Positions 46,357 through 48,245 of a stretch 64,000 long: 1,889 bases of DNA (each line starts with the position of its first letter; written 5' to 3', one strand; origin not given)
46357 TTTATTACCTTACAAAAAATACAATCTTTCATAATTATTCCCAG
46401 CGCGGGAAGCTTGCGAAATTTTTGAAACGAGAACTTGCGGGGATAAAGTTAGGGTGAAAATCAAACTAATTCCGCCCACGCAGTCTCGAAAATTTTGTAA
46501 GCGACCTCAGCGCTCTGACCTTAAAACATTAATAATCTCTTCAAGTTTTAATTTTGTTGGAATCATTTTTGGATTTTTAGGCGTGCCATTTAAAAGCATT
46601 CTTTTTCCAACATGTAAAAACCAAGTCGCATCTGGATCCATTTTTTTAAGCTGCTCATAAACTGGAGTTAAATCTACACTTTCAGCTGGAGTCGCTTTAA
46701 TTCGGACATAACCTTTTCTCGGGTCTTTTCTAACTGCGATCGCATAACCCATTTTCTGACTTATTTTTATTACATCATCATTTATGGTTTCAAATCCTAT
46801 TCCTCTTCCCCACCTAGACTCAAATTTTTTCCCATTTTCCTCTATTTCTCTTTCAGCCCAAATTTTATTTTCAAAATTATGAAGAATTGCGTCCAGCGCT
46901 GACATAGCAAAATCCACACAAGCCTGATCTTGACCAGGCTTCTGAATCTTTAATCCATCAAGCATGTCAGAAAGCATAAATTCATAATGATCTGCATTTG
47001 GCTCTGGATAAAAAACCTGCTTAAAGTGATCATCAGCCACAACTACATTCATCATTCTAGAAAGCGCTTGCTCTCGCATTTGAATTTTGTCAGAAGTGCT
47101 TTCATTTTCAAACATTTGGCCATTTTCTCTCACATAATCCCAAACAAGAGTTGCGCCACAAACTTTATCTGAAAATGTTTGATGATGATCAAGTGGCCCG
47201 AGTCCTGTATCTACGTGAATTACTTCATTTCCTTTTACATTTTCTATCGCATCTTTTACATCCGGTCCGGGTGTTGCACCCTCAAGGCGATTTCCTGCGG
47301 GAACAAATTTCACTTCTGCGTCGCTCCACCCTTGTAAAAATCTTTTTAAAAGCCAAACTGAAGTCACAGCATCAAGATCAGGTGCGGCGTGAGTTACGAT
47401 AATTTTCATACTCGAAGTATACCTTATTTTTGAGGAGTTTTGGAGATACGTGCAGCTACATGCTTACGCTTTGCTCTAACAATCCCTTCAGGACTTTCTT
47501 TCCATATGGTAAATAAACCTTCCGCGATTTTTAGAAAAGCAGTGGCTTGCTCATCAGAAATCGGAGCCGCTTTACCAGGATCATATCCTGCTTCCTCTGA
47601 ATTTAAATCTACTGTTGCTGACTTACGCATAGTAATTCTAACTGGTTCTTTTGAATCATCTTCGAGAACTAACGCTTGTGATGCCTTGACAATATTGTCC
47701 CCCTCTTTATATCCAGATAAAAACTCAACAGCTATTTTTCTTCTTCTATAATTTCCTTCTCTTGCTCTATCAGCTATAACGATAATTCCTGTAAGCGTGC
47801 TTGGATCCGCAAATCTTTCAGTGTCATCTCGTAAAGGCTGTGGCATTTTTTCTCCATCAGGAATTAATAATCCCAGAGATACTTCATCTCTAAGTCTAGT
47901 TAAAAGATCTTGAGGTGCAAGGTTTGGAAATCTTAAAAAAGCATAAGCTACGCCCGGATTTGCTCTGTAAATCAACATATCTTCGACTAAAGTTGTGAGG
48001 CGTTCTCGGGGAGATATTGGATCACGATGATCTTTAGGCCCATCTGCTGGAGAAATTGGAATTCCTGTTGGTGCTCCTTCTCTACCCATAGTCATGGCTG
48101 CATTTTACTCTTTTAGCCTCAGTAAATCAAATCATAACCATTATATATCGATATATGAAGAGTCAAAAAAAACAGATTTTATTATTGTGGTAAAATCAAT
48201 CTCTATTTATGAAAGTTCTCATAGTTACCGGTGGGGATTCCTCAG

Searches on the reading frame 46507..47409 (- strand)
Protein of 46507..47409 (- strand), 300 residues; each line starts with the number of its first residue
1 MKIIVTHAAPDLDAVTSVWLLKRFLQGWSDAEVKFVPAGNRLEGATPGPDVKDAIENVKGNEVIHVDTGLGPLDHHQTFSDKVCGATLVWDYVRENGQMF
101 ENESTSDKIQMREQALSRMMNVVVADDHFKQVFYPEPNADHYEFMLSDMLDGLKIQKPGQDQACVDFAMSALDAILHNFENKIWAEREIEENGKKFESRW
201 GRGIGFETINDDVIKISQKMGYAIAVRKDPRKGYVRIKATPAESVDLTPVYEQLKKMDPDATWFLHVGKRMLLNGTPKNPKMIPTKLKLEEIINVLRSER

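Call 17: search_protein_families(library=ncbifam, proteins=[window:46507-47409:-], max_evalue=0.00001)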
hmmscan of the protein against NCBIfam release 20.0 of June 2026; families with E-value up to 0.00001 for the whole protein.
window:46507-47409:- (300 aa): 0 families

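Call 33: search_protein_families(library=pfam, proteins=[window:46507-47409:-], max_evalue=0.001)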
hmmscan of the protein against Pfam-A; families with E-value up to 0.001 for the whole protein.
window:46507-47409:- (300 aa): 1 family
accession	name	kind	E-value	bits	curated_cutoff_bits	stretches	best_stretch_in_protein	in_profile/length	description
PF01368.27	DHH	-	6.3e-05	23.7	28.1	1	3-76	3-56/125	DHH family, N-terminal domain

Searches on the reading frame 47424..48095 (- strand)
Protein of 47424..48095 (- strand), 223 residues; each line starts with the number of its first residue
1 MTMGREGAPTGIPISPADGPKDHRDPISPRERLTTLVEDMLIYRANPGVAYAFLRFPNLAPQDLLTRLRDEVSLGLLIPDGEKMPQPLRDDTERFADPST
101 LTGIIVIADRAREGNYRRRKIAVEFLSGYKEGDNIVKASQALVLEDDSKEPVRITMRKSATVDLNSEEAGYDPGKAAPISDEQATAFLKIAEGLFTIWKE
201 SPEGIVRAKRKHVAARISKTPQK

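Call 5: search_protein_families(library=pfam, proteins=[window:47424-48095:-], max_evalue=0.1)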
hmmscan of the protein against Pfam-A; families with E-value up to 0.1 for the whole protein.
window:47424-48095:- (223 aa): 0 families

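Call 6: search_protein_families(library=ncbifam, proteins=[window:47424-48095:-], max_evalue=0.1)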
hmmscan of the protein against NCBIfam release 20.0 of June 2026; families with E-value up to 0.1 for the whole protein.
window:47424-48095:- (223 aa): 0 families

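Call 64: search_protein_families(library=phrogs, proteins=[window:47424-48095:-], max_evalue=0.01)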
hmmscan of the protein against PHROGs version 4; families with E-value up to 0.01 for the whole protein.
window:47424-48095:- (223 aa): 0 families

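Call 65: search_protein_families(library=padloc, proteins=[window:47424-48095:-], max_evalue=0.01)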
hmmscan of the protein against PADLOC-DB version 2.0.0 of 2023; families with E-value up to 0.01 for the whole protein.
window:47424-48095:- (223 aa): 0 families

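Call 84: search_protein_families(library=pfam, alignment_id=A4, max_evalue=0.01)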
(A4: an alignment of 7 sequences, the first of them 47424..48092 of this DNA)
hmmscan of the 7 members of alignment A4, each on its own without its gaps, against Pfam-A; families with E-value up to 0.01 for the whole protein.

A. member 1, window:47424-48092:- (222 aa): 0 families

B. families by the number of members that match (of 7 scanned): 0 families
